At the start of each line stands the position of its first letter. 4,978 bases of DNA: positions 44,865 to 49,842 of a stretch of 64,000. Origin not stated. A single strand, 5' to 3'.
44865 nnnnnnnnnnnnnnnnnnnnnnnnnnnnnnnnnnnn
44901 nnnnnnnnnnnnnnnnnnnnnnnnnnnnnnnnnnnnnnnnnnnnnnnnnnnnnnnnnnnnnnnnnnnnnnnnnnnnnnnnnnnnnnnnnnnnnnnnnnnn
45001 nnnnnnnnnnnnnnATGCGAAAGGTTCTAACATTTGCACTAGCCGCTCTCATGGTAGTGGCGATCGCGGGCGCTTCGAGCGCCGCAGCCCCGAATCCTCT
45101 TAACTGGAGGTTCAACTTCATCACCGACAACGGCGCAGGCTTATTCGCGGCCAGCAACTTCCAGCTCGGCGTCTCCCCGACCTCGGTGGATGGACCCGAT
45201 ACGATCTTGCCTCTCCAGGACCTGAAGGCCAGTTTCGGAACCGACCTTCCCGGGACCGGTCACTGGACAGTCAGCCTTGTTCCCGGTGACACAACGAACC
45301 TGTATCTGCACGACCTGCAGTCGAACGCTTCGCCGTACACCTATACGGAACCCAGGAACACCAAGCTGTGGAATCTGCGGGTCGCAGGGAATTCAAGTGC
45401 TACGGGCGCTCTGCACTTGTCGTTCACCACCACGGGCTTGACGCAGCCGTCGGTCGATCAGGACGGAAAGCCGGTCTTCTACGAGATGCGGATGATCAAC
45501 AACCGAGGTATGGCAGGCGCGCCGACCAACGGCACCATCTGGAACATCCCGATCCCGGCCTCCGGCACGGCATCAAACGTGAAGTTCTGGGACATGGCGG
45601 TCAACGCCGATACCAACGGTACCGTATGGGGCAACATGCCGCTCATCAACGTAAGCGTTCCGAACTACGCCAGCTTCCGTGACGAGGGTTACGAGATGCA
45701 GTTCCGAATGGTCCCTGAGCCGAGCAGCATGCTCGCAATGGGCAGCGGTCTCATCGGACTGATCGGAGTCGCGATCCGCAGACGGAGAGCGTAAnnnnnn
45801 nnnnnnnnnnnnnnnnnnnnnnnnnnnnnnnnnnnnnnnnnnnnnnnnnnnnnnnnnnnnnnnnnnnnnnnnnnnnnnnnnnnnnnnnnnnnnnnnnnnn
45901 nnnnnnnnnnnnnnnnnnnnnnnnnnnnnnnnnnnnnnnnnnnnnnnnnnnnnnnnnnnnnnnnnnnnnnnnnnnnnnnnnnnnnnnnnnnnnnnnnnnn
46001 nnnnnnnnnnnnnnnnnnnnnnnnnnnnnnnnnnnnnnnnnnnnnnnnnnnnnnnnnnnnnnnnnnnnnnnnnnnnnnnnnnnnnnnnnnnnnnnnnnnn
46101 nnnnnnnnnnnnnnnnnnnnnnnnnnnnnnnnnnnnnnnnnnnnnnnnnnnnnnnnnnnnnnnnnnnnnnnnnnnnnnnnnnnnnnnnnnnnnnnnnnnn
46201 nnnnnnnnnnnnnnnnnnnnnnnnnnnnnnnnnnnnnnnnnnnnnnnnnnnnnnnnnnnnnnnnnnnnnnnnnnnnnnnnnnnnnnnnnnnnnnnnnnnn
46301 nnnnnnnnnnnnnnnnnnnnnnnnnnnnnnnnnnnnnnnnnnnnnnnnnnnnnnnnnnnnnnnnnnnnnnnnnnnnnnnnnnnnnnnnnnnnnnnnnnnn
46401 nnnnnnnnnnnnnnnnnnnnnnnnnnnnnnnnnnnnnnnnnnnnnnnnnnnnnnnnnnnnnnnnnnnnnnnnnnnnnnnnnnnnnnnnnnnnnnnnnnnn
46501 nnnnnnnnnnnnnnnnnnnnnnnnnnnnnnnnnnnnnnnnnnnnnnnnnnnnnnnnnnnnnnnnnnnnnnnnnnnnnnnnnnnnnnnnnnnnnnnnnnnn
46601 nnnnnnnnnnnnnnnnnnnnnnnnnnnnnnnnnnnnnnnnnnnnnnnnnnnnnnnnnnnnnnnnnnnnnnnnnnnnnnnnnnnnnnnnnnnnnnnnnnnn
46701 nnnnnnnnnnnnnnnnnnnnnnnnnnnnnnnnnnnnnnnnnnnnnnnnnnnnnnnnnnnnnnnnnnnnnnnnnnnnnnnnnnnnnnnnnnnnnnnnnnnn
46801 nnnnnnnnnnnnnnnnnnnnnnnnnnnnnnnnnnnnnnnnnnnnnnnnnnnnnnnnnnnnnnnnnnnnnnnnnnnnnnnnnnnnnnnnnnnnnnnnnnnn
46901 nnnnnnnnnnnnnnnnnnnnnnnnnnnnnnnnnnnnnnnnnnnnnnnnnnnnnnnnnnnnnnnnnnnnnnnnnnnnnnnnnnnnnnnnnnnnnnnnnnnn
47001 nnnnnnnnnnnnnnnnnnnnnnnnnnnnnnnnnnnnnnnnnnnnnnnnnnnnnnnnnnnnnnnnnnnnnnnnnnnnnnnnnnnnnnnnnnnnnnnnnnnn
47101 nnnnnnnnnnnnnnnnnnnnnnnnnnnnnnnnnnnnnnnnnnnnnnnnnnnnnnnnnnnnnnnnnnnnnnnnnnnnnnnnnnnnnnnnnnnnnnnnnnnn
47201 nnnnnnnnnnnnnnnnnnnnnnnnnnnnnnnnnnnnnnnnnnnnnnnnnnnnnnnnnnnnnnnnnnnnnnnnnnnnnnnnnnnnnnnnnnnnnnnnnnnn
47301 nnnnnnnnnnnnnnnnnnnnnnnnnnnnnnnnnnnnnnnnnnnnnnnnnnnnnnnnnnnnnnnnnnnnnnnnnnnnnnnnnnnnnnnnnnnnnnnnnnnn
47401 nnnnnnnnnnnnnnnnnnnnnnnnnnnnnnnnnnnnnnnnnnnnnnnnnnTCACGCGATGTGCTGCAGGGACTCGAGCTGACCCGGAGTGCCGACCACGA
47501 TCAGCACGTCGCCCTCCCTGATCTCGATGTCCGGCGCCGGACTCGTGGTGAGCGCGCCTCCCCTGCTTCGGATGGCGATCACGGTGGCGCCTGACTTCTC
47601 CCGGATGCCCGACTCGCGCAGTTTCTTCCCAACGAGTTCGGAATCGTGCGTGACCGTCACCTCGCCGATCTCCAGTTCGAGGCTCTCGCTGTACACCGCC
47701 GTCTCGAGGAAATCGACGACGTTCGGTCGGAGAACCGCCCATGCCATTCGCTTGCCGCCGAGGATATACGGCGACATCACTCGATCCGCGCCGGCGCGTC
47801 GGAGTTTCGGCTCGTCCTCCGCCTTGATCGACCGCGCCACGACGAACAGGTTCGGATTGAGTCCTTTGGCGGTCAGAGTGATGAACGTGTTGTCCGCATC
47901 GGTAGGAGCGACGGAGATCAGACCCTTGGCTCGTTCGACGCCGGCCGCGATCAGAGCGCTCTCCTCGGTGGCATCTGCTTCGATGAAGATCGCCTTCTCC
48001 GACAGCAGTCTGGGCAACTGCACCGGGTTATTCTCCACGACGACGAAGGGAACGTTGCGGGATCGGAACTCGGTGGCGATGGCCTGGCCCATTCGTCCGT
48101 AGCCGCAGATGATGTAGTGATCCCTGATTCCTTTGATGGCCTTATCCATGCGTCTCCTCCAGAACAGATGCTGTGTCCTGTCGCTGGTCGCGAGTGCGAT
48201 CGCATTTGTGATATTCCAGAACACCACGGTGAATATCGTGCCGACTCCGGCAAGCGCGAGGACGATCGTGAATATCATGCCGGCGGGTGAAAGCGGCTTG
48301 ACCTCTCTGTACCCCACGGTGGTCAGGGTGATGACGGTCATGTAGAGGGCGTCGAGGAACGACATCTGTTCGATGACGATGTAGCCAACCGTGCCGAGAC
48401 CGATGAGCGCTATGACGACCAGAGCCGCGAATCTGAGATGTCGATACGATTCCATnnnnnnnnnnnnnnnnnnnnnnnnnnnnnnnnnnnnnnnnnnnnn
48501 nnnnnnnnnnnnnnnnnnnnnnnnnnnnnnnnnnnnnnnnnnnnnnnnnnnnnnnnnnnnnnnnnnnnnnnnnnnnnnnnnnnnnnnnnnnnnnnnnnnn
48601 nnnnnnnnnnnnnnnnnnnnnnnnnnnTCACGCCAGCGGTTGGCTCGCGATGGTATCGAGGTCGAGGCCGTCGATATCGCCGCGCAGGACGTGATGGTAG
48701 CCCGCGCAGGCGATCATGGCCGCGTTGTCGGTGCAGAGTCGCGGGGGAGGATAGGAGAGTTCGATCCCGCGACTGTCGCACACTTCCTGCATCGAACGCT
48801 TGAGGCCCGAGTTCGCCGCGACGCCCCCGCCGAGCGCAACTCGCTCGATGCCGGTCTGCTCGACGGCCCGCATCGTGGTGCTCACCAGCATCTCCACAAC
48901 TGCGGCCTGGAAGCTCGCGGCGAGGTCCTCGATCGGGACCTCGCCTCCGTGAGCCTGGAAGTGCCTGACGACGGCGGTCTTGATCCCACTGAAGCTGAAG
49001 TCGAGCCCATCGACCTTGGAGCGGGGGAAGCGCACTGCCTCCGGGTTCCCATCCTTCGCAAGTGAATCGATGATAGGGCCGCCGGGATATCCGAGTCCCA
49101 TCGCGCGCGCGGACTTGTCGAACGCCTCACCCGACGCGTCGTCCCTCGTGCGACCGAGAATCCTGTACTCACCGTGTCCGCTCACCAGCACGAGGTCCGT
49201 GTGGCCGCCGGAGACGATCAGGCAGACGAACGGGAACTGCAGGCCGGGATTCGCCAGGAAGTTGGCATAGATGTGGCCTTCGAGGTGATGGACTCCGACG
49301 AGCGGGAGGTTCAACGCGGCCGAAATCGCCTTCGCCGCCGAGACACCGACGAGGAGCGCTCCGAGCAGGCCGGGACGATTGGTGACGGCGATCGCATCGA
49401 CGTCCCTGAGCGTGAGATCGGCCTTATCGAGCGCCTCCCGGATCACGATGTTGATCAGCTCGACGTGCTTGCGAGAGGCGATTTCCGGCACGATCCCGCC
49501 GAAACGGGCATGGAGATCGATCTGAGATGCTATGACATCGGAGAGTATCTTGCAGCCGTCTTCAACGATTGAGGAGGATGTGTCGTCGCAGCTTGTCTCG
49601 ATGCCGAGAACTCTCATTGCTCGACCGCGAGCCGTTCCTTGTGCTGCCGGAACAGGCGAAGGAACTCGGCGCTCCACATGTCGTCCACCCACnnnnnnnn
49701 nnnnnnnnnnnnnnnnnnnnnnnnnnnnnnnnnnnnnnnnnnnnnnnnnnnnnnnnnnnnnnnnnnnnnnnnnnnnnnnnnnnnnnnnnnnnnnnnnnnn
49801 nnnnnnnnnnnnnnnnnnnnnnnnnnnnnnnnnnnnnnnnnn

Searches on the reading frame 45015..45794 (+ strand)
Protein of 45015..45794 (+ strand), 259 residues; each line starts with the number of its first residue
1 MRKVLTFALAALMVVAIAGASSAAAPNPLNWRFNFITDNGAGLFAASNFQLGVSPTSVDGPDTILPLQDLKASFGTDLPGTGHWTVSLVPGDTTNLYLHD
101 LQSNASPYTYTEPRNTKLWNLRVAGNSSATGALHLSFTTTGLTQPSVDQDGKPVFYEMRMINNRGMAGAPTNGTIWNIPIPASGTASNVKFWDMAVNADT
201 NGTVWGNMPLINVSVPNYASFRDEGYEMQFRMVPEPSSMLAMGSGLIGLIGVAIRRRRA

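Call 38: search_protein_families(library=pfam, proteins=[window:45015-45794:+], max_evalue=0.00001)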
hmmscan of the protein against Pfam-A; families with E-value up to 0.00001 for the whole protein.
window:45015-45794:+ (259 aa): 1 family
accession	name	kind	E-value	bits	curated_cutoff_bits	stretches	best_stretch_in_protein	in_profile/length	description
PF07589.16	PEP-CTERM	-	6.3e-06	26.5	20.7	1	233-257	2-24/24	PEP-CTERM motif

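Call 70: search_protein_families(library=pfam, proteins=[window:45015-45794:+], max_evalue=0.01)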
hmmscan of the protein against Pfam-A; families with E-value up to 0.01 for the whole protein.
window:45015-45794:+ (259 aa): 1 family
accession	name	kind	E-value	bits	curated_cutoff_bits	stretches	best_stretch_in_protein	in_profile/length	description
PF07589.16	PEP-CTERM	-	6.3e-06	26.5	20.7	1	233-257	2-24/24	PEP-CTERM motif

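Call 72: find_homologous_proteins(query=window:45015-45794:+, max_evalue=0.00001)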
Query window:45015-45794:+ (259 aa): 16 proteins with E <= 0.00001 among 1878 candidates.
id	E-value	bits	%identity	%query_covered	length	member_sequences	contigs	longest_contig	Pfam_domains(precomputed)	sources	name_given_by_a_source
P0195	9.1e-170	581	100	100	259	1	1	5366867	PF07589.17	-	-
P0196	2.8e-77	278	54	100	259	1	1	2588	PF07589.17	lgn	-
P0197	4.2e-76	274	54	100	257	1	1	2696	PF07589.17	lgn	-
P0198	3.5e-70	254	51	100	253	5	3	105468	-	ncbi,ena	-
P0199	8.3e-70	253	51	100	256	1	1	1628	PF07589.17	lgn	-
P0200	2.7e-67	245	48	100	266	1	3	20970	-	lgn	-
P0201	6.8e-63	230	48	99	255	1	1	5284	-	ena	-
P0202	1.6e-37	147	41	100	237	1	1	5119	PF07589.17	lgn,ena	-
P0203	1.2e-33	135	37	100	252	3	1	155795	PF07589.17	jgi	-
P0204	3.9e-33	133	37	100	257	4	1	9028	PF07589.17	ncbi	-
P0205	9.2e-32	128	39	100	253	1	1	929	PF07589.17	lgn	-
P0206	9.2e-32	128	36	100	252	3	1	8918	PF07589.17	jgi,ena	-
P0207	5.4e-30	123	37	100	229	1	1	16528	PF07589.17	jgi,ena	-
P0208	1.7e-26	111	34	100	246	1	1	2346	PF07589.17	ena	-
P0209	1.6e-20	92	34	100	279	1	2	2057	-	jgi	jgi:hypothetical protein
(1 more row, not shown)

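Call 73: find_encoding_contigs(protein=P0198, flank=3000, max_places=2)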
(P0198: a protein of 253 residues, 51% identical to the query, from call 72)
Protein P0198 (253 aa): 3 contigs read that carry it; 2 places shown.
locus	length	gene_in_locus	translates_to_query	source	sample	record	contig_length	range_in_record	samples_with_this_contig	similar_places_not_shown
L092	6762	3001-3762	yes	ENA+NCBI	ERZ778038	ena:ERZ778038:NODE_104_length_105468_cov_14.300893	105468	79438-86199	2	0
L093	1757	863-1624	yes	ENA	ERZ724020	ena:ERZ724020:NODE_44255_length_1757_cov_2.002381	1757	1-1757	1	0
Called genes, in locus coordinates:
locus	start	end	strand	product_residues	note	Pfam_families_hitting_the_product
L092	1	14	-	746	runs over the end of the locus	PF07697:7TMR-HDED, PF07698:7TM-7TMR_HD, PF01966:HD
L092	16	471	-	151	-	PF09424:YqeY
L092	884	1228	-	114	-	PF11969:DcpS_C, PF01230:HIT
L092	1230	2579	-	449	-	PF00919:UPF0004, PF04055:Radical_SAM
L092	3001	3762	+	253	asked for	-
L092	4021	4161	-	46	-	PF18930:DUF5679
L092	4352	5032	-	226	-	PF04493:Endonuclease_5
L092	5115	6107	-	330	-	PF02543:Carbam_trans_N (faint), PF00814:TsaD, PF22521:HypF_C_2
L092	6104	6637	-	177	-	PF13527:Acetyltransf_9 (faint), PF13673:Acetyltransf_10, PF00583:Acetyltransf_1, PF13508:Acetyltransf_7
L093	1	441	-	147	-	?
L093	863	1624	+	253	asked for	-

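Call 74: find_encoding_contigs(protein=P0203, flank=3000, max_places=2)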
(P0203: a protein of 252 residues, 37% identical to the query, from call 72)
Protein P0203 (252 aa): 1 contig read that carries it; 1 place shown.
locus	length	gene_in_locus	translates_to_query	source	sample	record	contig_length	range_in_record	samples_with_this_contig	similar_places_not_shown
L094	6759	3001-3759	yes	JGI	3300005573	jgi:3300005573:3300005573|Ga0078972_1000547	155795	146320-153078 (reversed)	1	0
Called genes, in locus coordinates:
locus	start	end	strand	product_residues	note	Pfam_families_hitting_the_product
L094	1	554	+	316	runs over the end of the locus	PF01208:URO-D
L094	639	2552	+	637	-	PF00474:SSF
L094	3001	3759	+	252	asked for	PF07589:PEP_exosort_dom (faint)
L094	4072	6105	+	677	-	PF02518:HATPase_c, PF00204:DNA_gyraseB, PF01751:Toprim, PF00986:DNA_gyraseB_C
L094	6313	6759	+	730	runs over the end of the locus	PF03104:DNA_pol_B_exo1, PF00136:DNA_pol_B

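Call 75: find_encoding_contigs(protein=P0200, flank=3000, max_places=2)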
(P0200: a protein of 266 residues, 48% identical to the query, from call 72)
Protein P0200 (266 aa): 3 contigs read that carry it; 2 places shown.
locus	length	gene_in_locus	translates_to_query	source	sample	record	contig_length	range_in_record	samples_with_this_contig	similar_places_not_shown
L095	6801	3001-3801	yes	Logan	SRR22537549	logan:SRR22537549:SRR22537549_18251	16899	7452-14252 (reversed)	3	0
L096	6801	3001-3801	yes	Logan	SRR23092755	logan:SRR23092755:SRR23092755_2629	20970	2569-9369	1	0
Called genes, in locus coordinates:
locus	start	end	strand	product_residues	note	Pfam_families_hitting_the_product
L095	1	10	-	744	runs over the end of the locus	PF07697:7TMR-HDED, PF07698:7TM-7TMR_HD, PF01966:HD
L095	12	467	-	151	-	PF09424:YqeY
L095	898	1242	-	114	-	PF11969:DcpS_C, PF01230:HIT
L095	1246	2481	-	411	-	PF00919:UPF0004, PF04055:Radical_SAM, PF01938:TRAM (weak)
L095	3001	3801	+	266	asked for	-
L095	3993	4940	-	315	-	PF01073:3Beta_HSD, PF01370:Epimerase, PF02719:Polysacc_synt_2 (weak), PF04321:RmlD_sub_bind, PF07993:NAD_binding_4, PF13460:NAD_binding_10, PF16363:GDP_Man_Dehyd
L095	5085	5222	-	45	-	PF18930:DUF5679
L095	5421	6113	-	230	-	PF04493:Endonuclease_5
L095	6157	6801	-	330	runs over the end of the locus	PF00814:TsaD, PF22521:HypF_C_2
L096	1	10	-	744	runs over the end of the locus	PF07697:7TMR-HDED, PF07698:7TM-7TMR_HD, PF01966:HD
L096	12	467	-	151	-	PF09424:YqeY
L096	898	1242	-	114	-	PF11969:DcpS_C, PF01230:HIT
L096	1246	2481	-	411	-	PF00919:UPF0004, PF04055:Radical_SAM, PF01938:TRAM (weak)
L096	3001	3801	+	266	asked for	-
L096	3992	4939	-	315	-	PF01073:3Beta_HSD, PF01370:Epimerase, PF02719:Polysacc_synt_2 (weak), PF04321:RmlD_sub_bind, PF07993:NAD_binding_4, PF13460:NAD_binding_10, PF16363:GDP_Man_Dehyd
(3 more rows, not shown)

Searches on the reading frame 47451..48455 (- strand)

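Call 38: search_protein_families(library=pfam, proteins=[window:47451-48455:-], max_evalue=0.00001)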
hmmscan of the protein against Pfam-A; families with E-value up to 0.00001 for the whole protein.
window:47451-48455:- (334 aa): 3 families
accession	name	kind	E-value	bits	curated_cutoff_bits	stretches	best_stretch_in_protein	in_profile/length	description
PF02254.24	TrkA_N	-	8.3e-32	110.4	23.8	1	114-229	1-116/116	TrkA-N domain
PF02080.26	TrkA_C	-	9.4e-18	64.3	27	1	265-332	3-68/71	TrkA-C domain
PF07885.22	Ion_trans_2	-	2.3e-14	53.5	22.5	1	13-78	2-70/79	Ion channel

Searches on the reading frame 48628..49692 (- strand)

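Call 38: search_protein_families(library=pfam, proteins=[window:48628-49692:-], max_evalue=0.00001)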
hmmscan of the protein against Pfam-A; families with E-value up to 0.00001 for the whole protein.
window:48628-49692:- (354 aa): 2 families
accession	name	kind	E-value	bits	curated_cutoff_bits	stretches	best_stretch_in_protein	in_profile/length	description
PF00814.31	TsaD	-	2e-101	339.6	24.8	1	48-328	1-263/264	tRNA N6-adenosine threonylcarbamoyltransferase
PF22521.2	HypF_C_2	-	3.5e-09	37.2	27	1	244-315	156-227/241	Carbamoyltransferase, Kae1-like Domain, second subdomain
